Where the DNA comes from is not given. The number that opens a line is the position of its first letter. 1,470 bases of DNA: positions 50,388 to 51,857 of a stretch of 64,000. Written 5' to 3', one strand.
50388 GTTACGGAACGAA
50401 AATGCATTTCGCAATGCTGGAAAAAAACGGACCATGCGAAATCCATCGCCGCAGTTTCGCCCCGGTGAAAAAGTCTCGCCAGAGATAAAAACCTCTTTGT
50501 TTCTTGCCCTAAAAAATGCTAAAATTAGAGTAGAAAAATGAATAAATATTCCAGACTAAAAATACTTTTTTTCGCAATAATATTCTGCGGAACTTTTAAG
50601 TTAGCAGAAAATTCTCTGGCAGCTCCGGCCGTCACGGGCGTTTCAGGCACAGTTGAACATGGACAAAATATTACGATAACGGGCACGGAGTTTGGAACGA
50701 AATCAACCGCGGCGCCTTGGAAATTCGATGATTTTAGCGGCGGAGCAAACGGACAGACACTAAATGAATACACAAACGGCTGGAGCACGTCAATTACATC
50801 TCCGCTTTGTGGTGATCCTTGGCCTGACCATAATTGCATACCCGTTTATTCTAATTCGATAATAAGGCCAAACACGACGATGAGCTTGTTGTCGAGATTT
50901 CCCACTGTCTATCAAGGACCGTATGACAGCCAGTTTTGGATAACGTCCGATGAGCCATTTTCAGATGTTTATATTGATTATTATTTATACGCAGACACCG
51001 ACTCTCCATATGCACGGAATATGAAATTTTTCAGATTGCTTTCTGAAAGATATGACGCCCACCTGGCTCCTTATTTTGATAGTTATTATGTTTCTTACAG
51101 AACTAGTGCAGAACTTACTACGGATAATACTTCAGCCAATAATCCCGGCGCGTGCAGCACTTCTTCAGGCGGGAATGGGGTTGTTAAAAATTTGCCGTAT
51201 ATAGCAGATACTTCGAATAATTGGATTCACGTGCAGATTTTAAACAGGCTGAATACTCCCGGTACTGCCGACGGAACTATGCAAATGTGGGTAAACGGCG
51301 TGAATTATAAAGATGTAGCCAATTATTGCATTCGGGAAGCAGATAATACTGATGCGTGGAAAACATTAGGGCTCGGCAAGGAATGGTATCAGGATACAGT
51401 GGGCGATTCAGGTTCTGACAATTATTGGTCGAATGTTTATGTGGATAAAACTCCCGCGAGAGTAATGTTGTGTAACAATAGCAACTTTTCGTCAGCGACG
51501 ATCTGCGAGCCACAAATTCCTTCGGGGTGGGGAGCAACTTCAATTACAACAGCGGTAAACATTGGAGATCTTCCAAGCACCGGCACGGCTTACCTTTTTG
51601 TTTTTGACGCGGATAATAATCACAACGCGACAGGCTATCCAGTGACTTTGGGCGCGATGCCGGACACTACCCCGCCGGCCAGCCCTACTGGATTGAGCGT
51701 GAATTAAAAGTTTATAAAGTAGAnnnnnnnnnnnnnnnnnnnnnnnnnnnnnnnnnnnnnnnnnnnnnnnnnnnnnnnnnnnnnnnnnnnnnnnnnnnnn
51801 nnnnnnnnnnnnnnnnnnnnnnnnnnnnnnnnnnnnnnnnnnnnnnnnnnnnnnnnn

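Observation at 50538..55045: Surface-protein cluster with FN3 domains split across polypeptides: two lyase-like proteins end in an orphan FN3 A-strand, and the next two proteins start with FN3 domains lacking it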

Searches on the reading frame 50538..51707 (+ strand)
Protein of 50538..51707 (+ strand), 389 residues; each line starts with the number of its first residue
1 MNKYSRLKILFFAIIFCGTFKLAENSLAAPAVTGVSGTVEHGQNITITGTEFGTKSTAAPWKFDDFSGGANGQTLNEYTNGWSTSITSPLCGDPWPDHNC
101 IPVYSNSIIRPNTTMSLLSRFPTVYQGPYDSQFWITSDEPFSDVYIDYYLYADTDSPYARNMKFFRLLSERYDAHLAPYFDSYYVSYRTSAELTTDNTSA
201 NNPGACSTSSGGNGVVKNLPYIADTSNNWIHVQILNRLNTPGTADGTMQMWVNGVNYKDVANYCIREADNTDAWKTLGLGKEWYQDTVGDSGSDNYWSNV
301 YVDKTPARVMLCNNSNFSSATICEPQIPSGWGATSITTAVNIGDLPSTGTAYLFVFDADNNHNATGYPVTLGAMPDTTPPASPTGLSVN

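Call 3: search_protein_families(library=pfam, proteins=[window:50538-51707:+], max_evalue=1)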
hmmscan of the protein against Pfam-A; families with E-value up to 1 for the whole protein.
window:50538-51707:+ (389 aa): 2 families
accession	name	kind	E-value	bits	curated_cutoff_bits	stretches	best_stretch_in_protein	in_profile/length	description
PF21294.4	Polysacc_lyase_14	-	0.00054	20.2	27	1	225-272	138-185/215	Polysaccharide lyase 14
PF01833.30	TIG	-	0.028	14.8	20.9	1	30-60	1-34/84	IPT/TIG domain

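Call 44: search_protein_families(library=ncbifam, proteins=[window:50538-51707:+], max_evalue=0.1)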
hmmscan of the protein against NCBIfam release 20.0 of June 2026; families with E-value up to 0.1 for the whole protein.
window:50538-51707:+ (389 aa): 0 families

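Call 45: search_solved_structures(query=window:50538-51707:+, max_evalue=1)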
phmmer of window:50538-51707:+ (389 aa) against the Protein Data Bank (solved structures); distinct sequences matched with E-value up to 1: 0.
